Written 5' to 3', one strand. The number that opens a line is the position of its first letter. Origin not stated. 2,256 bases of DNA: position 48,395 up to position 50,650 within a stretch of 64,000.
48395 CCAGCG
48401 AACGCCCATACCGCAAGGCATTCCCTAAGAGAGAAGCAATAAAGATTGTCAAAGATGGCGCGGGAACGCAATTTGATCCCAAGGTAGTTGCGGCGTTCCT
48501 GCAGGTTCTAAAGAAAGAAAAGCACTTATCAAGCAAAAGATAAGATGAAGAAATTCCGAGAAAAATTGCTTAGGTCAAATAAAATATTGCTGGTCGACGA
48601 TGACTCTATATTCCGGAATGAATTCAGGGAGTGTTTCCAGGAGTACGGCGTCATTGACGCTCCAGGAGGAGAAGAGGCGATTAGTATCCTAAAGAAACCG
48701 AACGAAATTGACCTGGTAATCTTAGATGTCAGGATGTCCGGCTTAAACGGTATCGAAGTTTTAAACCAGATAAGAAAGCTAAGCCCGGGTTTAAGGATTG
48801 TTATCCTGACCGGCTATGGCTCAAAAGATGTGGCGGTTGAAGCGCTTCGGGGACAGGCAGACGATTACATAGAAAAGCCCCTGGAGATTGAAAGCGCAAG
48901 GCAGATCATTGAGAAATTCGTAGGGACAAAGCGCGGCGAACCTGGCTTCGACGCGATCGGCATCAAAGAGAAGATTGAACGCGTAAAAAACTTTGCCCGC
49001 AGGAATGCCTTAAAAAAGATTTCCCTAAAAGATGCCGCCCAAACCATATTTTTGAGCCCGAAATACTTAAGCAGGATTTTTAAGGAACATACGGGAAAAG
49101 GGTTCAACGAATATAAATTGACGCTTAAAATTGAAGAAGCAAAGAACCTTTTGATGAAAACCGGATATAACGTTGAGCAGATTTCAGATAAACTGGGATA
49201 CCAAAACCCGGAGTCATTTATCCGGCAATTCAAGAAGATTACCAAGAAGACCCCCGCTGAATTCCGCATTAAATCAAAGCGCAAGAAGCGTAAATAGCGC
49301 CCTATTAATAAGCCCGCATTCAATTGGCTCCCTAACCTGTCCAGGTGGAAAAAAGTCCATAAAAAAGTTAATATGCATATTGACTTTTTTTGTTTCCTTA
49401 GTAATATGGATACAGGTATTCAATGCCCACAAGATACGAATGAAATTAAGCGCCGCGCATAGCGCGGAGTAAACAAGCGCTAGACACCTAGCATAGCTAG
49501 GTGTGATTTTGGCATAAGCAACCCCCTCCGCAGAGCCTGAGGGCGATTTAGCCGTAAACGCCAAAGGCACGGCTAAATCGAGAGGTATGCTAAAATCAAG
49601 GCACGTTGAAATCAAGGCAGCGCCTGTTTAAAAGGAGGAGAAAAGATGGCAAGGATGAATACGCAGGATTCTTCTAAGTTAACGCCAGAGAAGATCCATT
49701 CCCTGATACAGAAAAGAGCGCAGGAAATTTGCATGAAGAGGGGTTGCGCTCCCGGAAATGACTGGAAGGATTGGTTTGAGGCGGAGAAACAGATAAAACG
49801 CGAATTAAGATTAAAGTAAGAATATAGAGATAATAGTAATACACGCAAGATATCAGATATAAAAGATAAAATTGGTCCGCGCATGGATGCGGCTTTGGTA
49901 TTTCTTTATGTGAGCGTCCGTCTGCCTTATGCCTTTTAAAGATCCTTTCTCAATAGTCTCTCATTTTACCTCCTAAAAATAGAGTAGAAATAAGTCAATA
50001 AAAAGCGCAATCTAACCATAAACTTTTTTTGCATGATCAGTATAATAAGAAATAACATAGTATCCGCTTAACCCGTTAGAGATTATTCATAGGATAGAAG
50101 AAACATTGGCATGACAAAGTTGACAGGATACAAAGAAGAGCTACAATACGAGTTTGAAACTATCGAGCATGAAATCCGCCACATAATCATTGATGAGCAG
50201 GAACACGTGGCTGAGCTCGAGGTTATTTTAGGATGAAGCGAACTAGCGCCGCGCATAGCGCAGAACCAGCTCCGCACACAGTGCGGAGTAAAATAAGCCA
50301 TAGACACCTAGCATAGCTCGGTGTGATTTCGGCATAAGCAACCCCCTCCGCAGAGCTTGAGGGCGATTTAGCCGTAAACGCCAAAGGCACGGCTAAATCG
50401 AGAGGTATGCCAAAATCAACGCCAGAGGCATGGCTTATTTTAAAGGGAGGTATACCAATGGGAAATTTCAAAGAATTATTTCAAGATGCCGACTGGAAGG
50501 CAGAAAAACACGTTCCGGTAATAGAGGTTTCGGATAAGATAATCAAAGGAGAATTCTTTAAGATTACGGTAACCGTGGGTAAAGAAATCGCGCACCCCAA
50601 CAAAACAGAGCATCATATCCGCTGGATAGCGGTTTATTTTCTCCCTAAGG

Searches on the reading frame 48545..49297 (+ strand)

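Call 74: search_protein_families(library=pfam, proteins=[window:48545-49297:+], max_evalue=0.001)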
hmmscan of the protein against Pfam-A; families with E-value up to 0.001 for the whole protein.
window:48545-49297:+ (250 aa): 3 families
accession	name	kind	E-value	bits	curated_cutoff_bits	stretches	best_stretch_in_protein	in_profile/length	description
PF00072.30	Response_reg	-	1.5e-24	86.7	30.2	1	14-122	1-110/111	Response regulator receiver domain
PF12833.13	HTH_18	-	4.6e-21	75.3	33.6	1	165-241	2-78/80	Helix-turn-helix domain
PF00165.29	HTH_AraC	-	6e-17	61.8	26.6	2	205-241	6-41/42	Bacterial regulatory helix-turn-helix proteins, AraC family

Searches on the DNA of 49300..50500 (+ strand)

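Call 5: search_rna_families(source=window, start=49300, end=50500, threshold=evalue, max_evalue=10, show_alignments=4)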
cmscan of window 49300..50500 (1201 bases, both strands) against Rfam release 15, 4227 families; matches with E-value up to 10: 6.
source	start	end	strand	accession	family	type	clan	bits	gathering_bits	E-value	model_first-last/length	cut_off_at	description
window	50260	50289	+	RF03060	uup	Cis-reg;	-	20.9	36.8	0.3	1-48/48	no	uup RNA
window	49354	49447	-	RF02053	STnc430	Gene; sRNA;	-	18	47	6.3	1-162/162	no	Enterobacterial sRNA STnc430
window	49561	49627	-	RF03221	mir-6715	Gene; miRNA;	-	16.3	82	8.3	1-57/57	no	mir-6715 microRNA precursor family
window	50024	50060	-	RF04332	Plastid-rpoB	Cis-reg;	-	16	45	9.3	1-49/49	no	Plastid-rpoB 5UTR RNA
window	49482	49525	-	RF01803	GABA3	Cis-reg;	-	14.8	57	7.6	1-54/54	no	Editing element of GABA-3 exon 9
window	49435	49469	-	RF02401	ClpQY_promoter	Cis-reg;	-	13.6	42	4.6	1-38/57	no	ClpQY promoter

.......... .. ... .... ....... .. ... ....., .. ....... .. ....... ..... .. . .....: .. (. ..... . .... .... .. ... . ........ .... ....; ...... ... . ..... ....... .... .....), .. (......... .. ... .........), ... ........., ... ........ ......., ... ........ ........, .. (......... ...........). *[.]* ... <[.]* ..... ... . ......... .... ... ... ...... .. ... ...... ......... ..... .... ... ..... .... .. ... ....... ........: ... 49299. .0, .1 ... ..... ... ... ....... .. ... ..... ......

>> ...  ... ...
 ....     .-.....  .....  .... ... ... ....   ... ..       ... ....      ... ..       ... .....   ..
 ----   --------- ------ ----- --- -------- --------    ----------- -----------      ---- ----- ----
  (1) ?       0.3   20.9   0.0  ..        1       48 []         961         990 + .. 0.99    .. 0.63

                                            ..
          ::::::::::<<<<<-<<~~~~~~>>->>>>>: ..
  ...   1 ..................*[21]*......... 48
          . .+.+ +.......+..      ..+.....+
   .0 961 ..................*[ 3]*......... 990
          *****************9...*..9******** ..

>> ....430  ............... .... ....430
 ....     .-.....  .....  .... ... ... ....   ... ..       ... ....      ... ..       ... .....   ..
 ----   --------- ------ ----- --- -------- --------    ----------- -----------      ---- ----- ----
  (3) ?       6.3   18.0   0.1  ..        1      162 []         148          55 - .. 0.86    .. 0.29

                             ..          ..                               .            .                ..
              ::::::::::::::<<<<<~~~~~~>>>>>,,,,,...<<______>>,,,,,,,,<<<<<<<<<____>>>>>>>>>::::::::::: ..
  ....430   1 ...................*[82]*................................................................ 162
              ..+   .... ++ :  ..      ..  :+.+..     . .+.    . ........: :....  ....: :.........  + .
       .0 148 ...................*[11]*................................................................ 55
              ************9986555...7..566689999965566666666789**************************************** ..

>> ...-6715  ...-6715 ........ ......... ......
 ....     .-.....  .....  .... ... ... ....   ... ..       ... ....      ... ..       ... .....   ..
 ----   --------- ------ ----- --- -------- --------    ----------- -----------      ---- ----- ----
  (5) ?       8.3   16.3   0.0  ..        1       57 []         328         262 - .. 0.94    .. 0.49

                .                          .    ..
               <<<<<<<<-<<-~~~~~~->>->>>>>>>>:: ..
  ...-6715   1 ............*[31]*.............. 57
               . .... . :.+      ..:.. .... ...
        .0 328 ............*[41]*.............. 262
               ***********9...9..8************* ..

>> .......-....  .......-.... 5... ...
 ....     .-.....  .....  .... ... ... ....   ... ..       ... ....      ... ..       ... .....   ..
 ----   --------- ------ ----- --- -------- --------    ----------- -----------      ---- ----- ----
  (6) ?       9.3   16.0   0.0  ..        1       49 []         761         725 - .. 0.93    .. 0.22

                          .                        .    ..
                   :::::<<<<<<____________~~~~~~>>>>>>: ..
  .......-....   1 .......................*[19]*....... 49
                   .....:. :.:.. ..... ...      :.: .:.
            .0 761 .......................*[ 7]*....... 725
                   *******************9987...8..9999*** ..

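Call 30: search_dna_similar(query=window:49440-49650:+, collection=plasmids, mode=distant, max_evalue=0.01)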
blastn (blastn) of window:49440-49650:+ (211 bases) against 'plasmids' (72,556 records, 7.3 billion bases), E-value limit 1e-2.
No match.

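Call 31: search_dna_similar(query=window:49440-49650:+, collection=phages, mode=distant, max_evalue=0.01)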
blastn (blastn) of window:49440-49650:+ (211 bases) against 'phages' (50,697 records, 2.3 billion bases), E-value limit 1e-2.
No match.

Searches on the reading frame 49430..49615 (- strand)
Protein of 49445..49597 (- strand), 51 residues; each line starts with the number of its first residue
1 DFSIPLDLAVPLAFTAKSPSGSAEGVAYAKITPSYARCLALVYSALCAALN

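Call 27: find_related_loci(query=A1, collection=viral_contigs, flank=1500)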
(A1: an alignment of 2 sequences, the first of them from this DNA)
Query A1 (62 aa) in viral_contigs; peptide patterns used: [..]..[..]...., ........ (x = any residue, [..] = any of these).
31 stretches matched a pattern; 1 encode a relative of the query (tblastn E <= 1e-3); 1 distinct loci.
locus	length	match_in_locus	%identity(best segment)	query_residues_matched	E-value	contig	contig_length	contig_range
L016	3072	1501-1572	54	4-27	1e-5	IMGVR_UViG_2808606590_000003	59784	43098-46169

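Call 29: find_related_loci(query=window:49445-49597:-, collection=viral_contigs, flank=1000)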
Query seq(51 aa) (51 aa) in viral_contigs; peptide patterns used: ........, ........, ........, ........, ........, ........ (x = any residue, [..] = any of these).
54 stretches matched a pattern, but none encodes a relative of the query by tblastn (E <= 1e-3).

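Call 32: find_related_loci(query=window:49445-49597:-, collection=metagenome_contigs, flank=3000)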
Query seq(51 aa) (51 aa) in metagenome_contigs; peptide patterns used: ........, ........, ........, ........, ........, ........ (x = any residue, [..] = any of these).
598 stretches matched a pattern (row limit reached: there are more); 5 encode a relative of the query (tblastn E <= 1e-3); 5 distinct loci.
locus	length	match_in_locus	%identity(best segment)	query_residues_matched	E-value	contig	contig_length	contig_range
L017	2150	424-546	51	1-41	1e-8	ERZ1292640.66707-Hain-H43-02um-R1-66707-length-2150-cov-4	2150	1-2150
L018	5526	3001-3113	67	1-38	1e-8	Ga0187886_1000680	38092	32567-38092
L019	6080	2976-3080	54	1-37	3e-8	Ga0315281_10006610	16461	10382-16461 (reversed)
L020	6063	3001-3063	76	5-25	2e-6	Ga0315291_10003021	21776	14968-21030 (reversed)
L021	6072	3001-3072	67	5-28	3e-6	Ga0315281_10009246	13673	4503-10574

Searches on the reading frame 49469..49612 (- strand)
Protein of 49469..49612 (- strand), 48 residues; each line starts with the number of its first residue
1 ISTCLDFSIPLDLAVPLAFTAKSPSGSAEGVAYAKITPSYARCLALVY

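Call 42: find_homologous_proteins(query=A3, max_evalue=10)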
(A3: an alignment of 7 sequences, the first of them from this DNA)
Query A3 (7 sequences) (48 aa, profile of the alignment): 1 proteins with E <= 10 among 1287 candidates.
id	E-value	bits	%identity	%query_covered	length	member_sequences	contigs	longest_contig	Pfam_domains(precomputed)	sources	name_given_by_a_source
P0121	7.8e-3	34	90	21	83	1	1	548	-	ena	-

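Call 43: find_encoding_contigs(protein=P0121, flank=3000, max_places=5)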
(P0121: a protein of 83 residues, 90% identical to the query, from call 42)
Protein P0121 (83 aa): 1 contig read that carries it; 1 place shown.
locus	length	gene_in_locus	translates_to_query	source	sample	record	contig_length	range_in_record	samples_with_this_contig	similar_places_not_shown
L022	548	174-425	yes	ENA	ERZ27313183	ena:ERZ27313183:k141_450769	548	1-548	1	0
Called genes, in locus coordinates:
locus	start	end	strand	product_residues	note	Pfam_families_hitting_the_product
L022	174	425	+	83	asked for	-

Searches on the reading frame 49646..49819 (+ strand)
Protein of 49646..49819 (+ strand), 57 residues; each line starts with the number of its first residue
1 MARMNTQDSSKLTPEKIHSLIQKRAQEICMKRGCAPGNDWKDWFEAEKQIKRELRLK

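Call 12: find_encoding_contigs(protein=window:49646-49816:+, flank=3000, max_places=6)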
Protein seq(57 aa) (57 aa): 2 contigs read that carry it; 1 place shown.
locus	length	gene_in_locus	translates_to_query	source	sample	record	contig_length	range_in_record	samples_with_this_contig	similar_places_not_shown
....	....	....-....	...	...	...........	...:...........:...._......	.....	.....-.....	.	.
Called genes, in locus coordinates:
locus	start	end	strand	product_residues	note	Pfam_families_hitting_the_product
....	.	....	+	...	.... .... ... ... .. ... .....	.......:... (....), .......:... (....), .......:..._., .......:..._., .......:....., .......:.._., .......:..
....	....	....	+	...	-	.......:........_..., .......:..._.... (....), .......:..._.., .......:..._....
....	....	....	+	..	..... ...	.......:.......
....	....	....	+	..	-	-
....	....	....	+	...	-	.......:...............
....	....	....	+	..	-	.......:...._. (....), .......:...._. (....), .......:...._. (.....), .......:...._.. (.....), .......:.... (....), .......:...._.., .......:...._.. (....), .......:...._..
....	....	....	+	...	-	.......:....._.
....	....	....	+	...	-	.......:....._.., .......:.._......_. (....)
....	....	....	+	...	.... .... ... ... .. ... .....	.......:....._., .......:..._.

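Call 74: search_protein_families(library=pfam, proteins=[window:49646-49819:+], max_evalue=0.001)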
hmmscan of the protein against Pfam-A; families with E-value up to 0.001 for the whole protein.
window:49646-49819:+ (57 aa): 1 family
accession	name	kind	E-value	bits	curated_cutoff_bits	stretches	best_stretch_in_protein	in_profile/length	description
PF11154.13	DUF2934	-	2e-07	30.9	22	1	20-51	5-36/37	Protein of unknown function (DUF2934)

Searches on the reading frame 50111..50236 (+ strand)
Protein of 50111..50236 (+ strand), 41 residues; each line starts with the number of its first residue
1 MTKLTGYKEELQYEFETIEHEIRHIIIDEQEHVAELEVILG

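Call 57: find_encoding_contigs(protein=window:50111-50233:+, flank=1500, max_places=10)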
Protein seq(41 aa) (41 aa): 3 contigs read that carry it; 1 place shown.
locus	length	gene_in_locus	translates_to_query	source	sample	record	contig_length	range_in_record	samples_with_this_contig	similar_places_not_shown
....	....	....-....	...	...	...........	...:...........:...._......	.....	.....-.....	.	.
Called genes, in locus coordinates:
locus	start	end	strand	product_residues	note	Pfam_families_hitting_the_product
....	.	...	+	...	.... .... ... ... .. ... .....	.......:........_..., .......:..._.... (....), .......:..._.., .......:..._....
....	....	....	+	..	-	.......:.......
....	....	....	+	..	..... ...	-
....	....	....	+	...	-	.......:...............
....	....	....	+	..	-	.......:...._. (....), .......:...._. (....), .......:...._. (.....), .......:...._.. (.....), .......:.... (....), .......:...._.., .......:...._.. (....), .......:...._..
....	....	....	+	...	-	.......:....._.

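Call 74: search_protein_families(library=pfam, proteins=[window:50111-50236:+], max_evalue=0.001)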
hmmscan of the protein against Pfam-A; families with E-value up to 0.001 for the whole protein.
window:50111-50236:+ (41 aa): 0 families

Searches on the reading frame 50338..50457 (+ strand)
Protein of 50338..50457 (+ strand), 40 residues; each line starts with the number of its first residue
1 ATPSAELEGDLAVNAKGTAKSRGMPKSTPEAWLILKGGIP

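Call 54: find_homologous_proteins(query=A4, max_evalue=10)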
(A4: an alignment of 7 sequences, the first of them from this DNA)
Query A4 (7 sequences): 1102 candidates shared short words with the query, none scored E <= 10.
